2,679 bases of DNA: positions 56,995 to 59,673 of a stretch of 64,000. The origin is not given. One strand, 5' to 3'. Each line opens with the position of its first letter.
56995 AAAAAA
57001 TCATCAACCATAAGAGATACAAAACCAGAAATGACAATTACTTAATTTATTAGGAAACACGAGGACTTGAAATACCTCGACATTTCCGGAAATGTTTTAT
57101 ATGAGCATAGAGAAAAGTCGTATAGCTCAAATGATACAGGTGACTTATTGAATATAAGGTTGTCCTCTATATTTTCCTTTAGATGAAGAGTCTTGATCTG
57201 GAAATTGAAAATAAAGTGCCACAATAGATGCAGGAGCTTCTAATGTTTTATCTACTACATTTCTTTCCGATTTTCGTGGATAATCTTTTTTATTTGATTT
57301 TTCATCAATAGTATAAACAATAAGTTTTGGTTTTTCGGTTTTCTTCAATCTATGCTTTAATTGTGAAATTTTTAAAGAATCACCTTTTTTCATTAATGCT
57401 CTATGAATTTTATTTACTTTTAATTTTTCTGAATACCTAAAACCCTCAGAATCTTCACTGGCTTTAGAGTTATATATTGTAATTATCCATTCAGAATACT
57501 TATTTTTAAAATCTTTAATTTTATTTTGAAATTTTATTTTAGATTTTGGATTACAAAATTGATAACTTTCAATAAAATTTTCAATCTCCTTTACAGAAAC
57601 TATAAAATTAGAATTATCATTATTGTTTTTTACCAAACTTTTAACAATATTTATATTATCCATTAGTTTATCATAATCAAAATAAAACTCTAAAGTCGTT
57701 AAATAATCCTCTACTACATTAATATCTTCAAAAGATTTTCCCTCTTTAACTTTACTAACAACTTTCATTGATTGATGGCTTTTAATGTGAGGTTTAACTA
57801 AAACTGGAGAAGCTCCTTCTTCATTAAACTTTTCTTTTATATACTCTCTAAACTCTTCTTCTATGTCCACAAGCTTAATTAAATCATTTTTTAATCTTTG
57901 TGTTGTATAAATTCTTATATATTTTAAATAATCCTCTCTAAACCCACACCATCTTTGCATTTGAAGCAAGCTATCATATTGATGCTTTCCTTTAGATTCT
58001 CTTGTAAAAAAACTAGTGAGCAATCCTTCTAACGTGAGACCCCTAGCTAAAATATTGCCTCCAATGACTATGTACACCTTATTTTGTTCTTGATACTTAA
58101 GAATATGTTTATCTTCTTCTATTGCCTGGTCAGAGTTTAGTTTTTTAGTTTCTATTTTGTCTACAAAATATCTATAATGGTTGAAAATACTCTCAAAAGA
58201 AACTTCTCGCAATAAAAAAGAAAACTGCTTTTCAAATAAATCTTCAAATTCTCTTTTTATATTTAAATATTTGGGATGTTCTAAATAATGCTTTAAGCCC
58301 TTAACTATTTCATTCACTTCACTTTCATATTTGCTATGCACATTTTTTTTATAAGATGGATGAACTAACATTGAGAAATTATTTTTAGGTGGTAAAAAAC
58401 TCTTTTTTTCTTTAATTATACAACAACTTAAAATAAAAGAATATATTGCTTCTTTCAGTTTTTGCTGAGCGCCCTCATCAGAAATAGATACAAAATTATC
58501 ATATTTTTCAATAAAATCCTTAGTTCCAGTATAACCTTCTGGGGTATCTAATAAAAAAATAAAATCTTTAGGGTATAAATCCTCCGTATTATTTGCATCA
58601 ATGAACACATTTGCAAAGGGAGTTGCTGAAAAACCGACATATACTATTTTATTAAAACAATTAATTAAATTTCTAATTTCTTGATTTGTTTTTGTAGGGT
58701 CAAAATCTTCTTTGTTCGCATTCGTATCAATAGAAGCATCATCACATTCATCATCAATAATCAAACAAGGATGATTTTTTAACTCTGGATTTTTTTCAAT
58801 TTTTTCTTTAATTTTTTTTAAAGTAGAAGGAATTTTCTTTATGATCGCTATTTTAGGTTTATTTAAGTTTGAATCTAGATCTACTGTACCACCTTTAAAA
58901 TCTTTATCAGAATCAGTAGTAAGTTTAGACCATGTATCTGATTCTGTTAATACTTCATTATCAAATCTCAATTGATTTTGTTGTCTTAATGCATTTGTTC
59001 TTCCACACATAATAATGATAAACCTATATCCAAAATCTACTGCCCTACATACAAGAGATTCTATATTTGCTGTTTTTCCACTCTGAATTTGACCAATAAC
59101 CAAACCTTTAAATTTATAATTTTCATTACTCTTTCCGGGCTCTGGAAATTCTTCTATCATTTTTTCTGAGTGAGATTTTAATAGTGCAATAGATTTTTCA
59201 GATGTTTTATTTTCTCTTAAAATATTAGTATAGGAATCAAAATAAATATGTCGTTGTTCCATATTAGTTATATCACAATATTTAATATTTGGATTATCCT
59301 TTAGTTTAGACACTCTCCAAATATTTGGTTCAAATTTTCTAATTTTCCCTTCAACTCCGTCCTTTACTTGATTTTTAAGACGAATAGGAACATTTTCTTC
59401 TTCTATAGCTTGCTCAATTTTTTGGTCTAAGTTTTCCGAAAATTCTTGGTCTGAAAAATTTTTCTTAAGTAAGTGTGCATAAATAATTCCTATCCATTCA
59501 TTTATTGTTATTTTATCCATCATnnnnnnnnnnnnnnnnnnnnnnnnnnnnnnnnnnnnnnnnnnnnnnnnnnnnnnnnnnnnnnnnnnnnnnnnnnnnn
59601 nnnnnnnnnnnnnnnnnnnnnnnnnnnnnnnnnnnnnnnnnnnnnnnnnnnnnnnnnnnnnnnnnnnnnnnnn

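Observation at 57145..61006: Minimal two-gene Z1-NTPase + GHKL-ATPase module with no methylase, AIPR or recognisable nuclease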

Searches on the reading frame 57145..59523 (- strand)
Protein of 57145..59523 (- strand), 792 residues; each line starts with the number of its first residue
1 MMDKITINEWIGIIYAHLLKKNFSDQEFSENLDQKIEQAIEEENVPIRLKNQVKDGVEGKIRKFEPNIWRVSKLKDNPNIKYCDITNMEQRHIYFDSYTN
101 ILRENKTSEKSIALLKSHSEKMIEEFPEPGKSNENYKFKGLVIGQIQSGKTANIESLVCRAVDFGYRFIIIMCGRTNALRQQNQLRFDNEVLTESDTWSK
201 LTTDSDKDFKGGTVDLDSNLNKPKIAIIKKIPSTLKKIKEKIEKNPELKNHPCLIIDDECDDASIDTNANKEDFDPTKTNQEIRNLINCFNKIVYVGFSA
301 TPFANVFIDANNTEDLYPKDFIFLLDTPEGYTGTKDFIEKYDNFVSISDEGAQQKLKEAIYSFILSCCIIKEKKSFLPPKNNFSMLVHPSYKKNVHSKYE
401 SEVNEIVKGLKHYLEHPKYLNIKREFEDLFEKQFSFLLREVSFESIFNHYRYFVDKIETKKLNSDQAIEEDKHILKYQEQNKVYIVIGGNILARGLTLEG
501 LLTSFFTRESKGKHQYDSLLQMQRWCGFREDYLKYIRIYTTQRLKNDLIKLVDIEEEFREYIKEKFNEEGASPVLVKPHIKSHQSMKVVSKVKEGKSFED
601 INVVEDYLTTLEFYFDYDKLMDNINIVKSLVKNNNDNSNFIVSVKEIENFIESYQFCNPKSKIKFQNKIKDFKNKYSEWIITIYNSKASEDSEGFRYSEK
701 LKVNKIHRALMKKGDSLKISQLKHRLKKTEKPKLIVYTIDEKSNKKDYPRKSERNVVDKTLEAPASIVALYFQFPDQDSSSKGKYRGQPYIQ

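Call 3: search_protein_families(library=pfam, proteins=[window:57145-59523:-], max_evalue=0.1)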
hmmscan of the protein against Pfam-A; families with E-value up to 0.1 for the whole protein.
window:57145-59523:- (792 aa): 3 families
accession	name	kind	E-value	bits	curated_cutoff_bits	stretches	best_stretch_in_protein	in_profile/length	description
PF10593.14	Z1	-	2e-48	165.4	25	1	356-585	2-226/228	Z1 domain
PF04851.21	ResIII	-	2.6e-06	27.9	22.5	1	120-303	9-163/164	Type III restriction enzyme, res subunit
PF09269.16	DUF1967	-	0.054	14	27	0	633-671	5-43/70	Domain of unknown function (DUF1967)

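Call 4: search_protein_families(library=padloc, proteins=[window:57145-59523:-], max_evalue=0.1)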
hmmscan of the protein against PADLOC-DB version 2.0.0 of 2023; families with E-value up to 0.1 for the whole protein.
window:57145-59523:- (792 aa): 2 families
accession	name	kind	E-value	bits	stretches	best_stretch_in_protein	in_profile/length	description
PDLC02205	MzaC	-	1.1e-55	187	3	354-593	436-679/952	-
PDLC03202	Helicase_II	-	2.3e-46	156.4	1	96-561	5-442/621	Type II helicase domain protein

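Call 5: search_protein_families(library=ncbifam, proteins=[window:57145-59523:-], max_evalue=0.1)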
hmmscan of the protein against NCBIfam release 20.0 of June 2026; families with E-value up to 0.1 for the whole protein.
window:57145-59523:- (792 aa): 1 family
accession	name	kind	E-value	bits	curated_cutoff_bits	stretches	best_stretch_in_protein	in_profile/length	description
NF041933.1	MzaC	equivalog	6.3e-68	229.5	1500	3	350-638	427-720/806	MZA anti-phage system associated Z1 domain-containing protein MzaC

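Call 9: find_homologous_proteins(query=window:57145-59523:-, max_evalue=0.00001)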
Query window:57145-59523:- (792 aa): 3277 proteins with E <= 0.00001 among 8000 candidates; the best 120 are listed.
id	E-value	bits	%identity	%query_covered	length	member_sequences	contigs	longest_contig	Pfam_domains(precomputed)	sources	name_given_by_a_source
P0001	0.0e+0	1771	100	100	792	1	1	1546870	PF10593.15,PF04851.22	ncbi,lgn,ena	-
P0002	0.0e+0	1464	85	100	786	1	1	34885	PF10593.15,PF04851.22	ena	-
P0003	0.0e+0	1174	71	99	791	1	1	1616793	PF10593.15,PF04851.22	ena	-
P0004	0.0e+0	1105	66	99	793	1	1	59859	PF10593.15,PF04851.22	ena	-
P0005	0.0e+0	1063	65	99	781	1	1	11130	PF10593.15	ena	-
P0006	0.0e+0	1060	66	99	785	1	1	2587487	PF10593.15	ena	-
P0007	0.0e+0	1058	63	99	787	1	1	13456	PF10593.15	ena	-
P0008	8.4e-264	896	71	75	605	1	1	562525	PF10593.15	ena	-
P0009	1.1e-212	727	49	99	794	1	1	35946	PF10593.15,PF04851.22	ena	-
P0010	5.9e-207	708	46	98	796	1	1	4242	PF10593.15,PF04851.22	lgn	-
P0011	1.3e-193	663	44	99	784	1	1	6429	PF10593.15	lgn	-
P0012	3.9e-167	576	43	95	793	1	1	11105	PF10593.15,PF04851.22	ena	-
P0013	1.9e-166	574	42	98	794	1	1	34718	PF10593.15,PF04851.22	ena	-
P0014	3.9e-165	569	43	95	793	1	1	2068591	PF10593.15,PF04851.22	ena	-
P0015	2.7e-164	567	43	95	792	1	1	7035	PF10593.15,PF04851.22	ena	-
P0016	2.9e-163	563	42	98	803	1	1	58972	PF10593.15,PF04851.22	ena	-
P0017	2.0e-159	550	41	95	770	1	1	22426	PF10593.15,PF04851.22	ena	-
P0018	1.6e-156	541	41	98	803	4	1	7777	PF10593.15,PF04851.22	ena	-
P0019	5.1e-107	377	37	87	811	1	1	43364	PF10593.15,PF04851.22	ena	-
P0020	2.1e-106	375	34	95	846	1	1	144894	PF10593.15,PF04851.22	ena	-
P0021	1.3e-105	373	33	95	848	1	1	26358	PF10593.15,PF04851.22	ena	-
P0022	3.6e-103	364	34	86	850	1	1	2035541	PF10593.15,PF04851.22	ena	-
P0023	2.2e-102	362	33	95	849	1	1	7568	PF10593.15,PF04851.22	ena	-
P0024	5.7e-100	354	32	95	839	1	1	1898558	PF10593.15,PF04851.22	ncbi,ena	-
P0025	1.8e-99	352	32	97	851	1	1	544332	PF10593.15,PF04851.22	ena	-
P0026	7.8e-99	350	34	98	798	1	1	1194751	PF10593.15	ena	-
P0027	1.8e-98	349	31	95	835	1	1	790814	PF10593.15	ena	-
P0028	2.4e-98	349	33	95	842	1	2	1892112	PF10593.15,PF04851.22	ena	-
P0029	2.9e-98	348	34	95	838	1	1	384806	PF10593.15,PF04851.22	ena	-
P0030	4.5e-98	348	37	71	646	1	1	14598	PF10593.15,PF04851.22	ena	-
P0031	4.8e-97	344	33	87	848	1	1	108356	PF10593.15,PF04851.22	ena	-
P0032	1.1e-91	326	32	95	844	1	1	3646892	PF10593.15,PF04851.22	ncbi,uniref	ncbi:Z1 domain-containing protein [Bdellovibrio sp. HCB288]|uniref:Z1 domain-containing protein n=1 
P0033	2.6e-88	315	34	95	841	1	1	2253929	PF10593.15,PF04851.22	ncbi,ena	-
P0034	2.3e-87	312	32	95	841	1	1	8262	PF10593.15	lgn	-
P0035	2.6e-87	312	33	81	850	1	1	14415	PF10593.15,PF04851.22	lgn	-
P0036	2.8e-87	312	32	96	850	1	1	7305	PF10593.15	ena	-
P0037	5.5e-87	311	32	85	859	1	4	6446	PF10593.15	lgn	-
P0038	3.4e-86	308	31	90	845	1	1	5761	PF10593.15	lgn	-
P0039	1.6e-85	306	32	95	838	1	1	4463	PF10593.15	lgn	-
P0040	4.1e-85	305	31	95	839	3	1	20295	PF10593.15,PF04851.22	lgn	-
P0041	4.7e-84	301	31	95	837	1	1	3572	PF10593.15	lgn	-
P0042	6.0e-84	301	31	95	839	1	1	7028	PF10593.15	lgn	-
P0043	6.3e-84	301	32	95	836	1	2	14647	PF10593.15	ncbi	-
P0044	6.6e-84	301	31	95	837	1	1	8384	PF10593.15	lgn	-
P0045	1.1e-83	300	32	95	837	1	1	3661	PF10593.15,PF04851.22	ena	-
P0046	1.7e-83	299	30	90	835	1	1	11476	PF10593.15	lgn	-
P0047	5.3e-83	298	31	86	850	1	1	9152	PF10593.15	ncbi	-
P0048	5.5e-83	298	31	95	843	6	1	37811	PF10593.15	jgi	jgi:hypothetical protein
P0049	9.2e-83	297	31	95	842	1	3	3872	PF10593.15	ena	-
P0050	2.2e-82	296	30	95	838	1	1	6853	PF10593.15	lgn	-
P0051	2.8e-82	295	32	85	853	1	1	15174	PF10593.15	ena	-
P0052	3.4e-82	295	33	86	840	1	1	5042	PF10593.15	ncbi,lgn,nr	ncbi:MAG: Z1 domain-containing protein [bacterium]|nr:Z1 domain-containing protein [bacterium]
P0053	5.1e-82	295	30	95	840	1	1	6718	PF10593.15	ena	-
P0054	1.3e-81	293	31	95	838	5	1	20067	PF10593.15,PF04851.22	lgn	-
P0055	2.4e-81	292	30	95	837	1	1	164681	PF10593.15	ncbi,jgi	-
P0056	2.5e-81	292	31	95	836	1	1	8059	PF10593.15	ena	-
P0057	2.9e-81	292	32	95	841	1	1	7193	PF10593.15,PF04851.22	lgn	-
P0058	4.1e-81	292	31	78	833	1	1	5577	PF10593.15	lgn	-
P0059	5.1e-81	291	31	95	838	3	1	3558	PF10593.15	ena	-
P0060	7.1e-81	291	33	71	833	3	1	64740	PF10593.15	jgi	jgi:hypothetical protein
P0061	9.4e-81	290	31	95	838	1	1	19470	PF10593.15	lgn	-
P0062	1.1e-80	290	29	99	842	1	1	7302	PF10593.15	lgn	-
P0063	1.6e-80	290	30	95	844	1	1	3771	PF10593.15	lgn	-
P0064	2.0e-80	289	31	95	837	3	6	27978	PF10593.15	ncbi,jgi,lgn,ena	jgi:hypothetical protein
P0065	5.4e-80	288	30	96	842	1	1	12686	PF10593.15,PF04851.22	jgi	jgi:hypothetical protein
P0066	5.6e-80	288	29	94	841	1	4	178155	PF10593.15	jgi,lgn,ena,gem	-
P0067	5.7e-80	288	29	95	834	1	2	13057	PF10593.15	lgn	-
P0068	1.1e-79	287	32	72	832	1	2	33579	PF10593.15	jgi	jgi:hypothetical protein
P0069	2.2e-79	286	30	95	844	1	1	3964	PF10593.15,PF04851.22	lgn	-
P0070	3.1e-79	285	30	90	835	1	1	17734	PF10593.15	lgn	-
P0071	3.6e-79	285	30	95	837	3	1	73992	PF10593.15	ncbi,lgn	-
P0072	3.9e-79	285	32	84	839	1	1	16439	PF10593.15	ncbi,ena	-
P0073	5.0e-79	285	30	95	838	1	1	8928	PF10593.15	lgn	-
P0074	5.3e-79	285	33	76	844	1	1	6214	PF10593.15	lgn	-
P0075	6.2e-79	284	31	81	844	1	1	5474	PF10593.15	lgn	-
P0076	7.4e-79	284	31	95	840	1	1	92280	PF10593.15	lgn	-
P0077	7.6e-79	284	29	91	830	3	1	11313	PF10593.15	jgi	jgi:Z1 domain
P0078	8.6e-79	284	34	71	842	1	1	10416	PF10593.15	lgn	-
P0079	1.0e-78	284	31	90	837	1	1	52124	PF10593.15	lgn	-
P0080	1.4e-78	283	30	95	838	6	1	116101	PF10593.15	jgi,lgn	jgi:hypothetical protein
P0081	1.4e-78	283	33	71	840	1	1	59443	PF10593.15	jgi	jgi:hypothetical protein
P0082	1.5e-78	283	30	95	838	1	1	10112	PF10593.15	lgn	-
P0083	1.5e-78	283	30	95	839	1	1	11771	PF10593.15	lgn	-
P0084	1.9e-78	283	30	95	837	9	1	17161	PF10593.15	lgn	-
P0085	3.6e-78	282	30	95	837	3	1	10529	PF10593.15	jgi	jgi:hypothetical protein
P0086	5.2e-78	281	32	72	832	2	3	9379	PF10593.15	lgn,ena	-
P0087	6.9e-78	281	31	86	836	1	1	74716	PF10593.15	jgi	-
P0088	8.3e-78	281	31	95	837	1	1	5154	PF10593.15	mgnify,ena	mgnify:CR=1 FL=1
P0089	9.4e-78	280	29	95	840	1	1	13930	PF10593.15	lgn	-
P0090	1.0e-77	280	31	95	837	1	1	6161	PF10593.15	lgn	-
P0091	1.2e-77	280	30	97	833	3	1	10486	PF10593.15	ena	-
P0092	2.8e-77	279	30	95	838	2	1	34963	PF10593.15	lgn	-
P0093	3.2e-77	279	31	83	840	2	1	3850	PF10593.15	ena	-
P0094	6.5e-77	278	30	95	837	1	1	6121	PF10593.15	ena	-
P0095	9.1e-77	277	29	90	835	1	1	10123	PF10593.15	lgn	-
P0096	1.0e-76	277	30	96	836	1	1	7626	PF10593.15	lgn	-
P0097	1.3e-76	277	30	95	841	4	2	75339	PF10593.15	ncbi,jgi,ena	ncbi:MAG TPA: Z1 domain-containing protein [Thermoanaerobaculia bacterium]|jgi:hypothetical protein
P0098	1.4e-76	277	29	95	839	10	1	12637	PF10593.15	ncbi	-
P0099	1.8e-76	276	30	90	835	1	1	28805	PF10593.15,PF04851.22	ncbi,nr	ncbi:MAG: Z1 domain-containing protein [Patescibacteria group bacterium]|nr:Z1 domain-containing pro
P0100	1.8e-76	276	30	98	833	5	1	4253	PF10593.15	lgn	-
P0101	1.9e-76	276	29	95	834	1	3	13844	PF10593.15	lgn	-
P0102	3.7e-76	275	30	89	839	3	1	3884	PF10593.15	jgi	jgi:Z1 domain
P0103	5.9e-76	274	28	99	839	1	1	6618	PF10593.15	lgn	-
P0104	8.1e-76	274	30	94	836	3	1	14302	PF10593.15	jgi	jgi:hypothetical protein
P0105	9.2e-76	274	32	84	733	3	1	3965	PF10593.15,PF04851.22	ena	-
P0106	1.3e-75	273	30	96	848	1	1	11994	PF10593.15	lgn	-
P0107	1.9e-75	273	30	95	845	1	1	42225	PF10593.15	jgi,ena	-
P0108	2.8e-75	272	31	95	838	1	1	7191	PF10593.15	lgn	-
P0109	4.0e-75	272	30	98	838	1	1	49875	PF10593.15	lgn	-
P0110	4.8e-75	271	31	95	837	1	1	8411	PF10593.15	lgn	-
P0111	6.5e-75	271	30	95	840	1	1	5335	PF10593.15,PF04851.22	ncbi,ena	-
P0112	8.6e-75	271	29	95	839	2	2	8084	PF10593.15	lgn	-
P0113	1.0e-74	270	30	94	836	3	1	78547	PF10593.15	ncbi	-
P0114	1.2e-74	270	30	96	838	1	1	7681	PF10593.15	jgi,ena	-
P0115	1.5e-74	270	29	95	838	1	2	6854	PF10593.15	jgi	jgi:hypothetical protein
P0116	1.6e-74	270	28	99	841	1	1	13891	PF10593.15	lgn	-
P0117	1.9e-74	269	30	95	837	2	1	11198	PF10593.15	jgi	jgi:hypothetical protein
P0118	2.0e-74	269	31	90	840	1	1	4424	PF10593.15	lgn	-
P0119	2.1e-74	269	30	91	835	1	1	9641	PF10593.15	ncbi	-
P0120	2.4e-74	269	30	95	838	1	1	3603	PF10593.15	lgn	-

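Call 11: find_encoding_contigs(protein=P0001, flank=10000, max_places=2)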
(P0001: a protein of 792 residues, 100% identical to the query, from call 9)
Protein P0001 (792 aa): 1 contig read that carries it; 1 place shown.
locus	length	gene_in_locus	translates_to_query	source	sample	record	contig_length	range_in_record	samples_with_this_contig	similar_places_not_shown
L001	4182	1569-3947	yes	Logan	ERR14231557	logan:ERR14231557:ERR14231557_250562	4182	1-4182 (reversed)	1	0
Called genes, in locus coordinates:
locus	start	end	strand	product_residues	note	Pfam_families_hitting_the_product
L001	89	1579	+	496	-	PF02518:HATPase_c (weak), PF13589:HATPase_c_3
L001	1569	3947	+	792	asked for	PF04851:ResIII (weak), PF10593:Z1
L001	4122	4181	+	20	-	?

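Call 12: find_encoding_contigs(protein=P0003, flank=10000, max_places=2)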
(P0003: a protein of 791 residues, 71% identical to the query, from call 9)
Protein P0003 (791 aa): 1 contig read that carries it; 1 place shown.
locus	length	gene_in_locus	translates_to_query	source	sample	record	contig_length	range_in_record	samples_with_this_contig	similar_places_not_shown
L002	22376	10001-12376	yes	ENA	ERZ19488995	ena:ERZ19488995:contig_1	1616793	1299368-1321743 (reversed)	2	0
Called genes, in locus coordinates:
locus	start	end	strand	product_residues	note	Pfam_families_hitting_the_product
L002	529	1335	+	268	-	-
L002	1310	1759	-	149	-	PF02367:TsaE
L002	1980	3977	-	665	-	PF07715:Plug, PF00593:TonB_dep_Rec_b-barrel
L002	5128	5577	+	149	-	-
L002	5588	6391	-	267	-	-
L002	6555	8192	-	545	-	PF00145:DNA_methylase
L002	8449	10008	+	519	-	PF02518:HATPase_c (faint), PF13589:HATPase_c_3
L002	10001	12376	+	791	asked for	PF04851:ResIII (weak), PF10593:Z1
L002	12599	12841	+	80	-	-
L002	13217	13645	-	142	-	PF03061:4HBT (weak), PF13279:4HBT_2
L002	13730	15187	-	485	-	-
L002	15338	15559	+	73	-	-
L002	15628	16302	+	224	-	PF01596:Methyltransf_3, PF13649:Methyltransf_25 (faint), PF13578:Methyltransf_24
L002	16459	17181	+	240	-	PF00481:PP2C, PF13672:PP2C_2, PF07228:SpoIIE (faint)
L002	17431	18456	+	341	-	PF01551:Peptidase_M23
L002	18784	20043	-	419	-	PF02844:GARS_N, PF01071:GARS_A, PF02843:GARS_C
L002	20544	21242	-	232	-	PF25296:Decapeptide (weak)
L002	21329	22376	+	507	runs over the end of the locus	PF00263:Secretin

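Call 13: find_encoding_contigs(protein=P0014, flank=10000, max_places=2)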
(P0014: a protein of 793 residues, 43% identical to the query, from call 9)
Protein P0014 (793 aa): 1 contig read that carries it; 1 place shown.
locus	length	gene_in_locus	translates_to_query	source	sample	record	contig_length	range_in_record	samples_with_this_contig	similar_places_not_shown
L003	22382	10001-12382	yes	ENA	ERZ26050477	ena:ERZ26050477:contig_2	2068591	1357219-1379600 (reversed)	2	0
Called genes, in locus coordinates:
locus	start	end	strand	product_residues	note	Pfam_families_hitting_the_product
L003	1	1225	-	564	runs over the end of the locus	PF00270:DEAD (faint), PF00580:UvrD-helicase, PF01443:Viral_helicase1 (faint), PF04851:ResIII (weak), PF13245:AAA_19, PF00580:UvrD-helicase, PF13361:UvrD_C, PF13538:UvrD_C_2 (weak), +1 more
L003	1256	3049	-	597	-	PF11398:DUF2813, PF13175:AAA_15, PF13476:AAA_23, PF13304:AAA_21, PF20469:OLD-like_TOPRIM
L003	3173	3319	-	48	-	-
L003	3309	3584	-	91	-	-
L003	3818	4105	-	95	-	-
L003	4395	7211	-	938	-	-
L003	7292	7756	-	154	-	-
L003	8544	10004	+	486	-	PF02518:HATPase_c (weak), PF13589:HATPase_c_3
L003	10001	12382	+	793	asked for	PF04851:ResIII, PF10593:Z1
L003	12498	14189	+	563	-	PF00145:DNA_methylase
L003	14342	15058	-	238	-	PF07963:N_methyl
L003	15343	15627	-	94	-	PF01381:HTH_3, PF12844:HTH_19, PF13443:HTH_26 (weak)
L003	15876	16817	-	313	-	PF12710:HAD (faint)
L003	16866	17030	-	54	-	-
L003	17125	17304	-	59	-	-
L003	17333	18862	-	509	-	-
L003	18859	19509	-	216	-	PF27258:NspV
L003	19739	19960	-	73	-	-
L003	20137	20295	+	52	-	-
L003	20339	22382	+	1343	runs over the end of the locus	PF18501:REC1, PF21918:cas_Cpf1_2nd, PF22222:Cpf1_PI-like, PF18516:RuvC_1, PF18510:NUC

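Call 15: find_encoding_contigs(protein=P0006, flank=10000, max_places=2)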
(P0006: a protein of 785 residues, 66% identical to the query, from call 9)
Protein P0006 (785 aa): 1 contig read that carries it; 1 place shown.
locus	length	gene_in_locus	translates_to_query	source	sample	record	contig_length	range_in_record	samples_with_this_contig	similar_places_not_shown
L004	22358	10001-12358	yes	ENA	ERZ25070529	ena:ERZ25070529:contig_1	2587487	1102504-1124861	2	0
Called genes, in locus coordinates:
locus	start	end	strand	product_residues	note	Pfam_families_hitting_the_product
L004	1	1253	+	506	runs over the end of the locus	PF00078:RVT_1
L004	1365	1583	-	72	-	PF13619:KTSC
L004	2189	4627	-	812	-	PF02463:SMC_N, PF13476:AAA_23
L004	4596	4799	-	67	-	-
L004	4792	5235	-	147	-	-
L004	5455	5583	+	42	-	-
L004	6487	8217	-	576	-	PF00145:DNA_methylase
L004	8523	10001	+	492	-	PF02518:HATPase_c (faint), PF13589:HATPase_c_3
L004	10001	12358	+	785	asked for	PF10593:Z1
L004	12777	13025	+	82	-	-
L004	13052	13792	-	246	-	-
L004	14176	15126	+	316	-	PF14088:DUF4268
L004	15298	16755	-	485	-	PF13365:Trypsin_2, PF08238:Sel1 (weak)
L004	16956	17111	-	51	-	-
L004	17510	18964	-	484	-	PF00089:Trypsin (faint), PF13365:Trypsin_2, PF08238:Sel1 (weak)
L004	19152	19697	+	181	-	PF01527:HTH_Tnp_1, PF13384:HTH_23 (faint)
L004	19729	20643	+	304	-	-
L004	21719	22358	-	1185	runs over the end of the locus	-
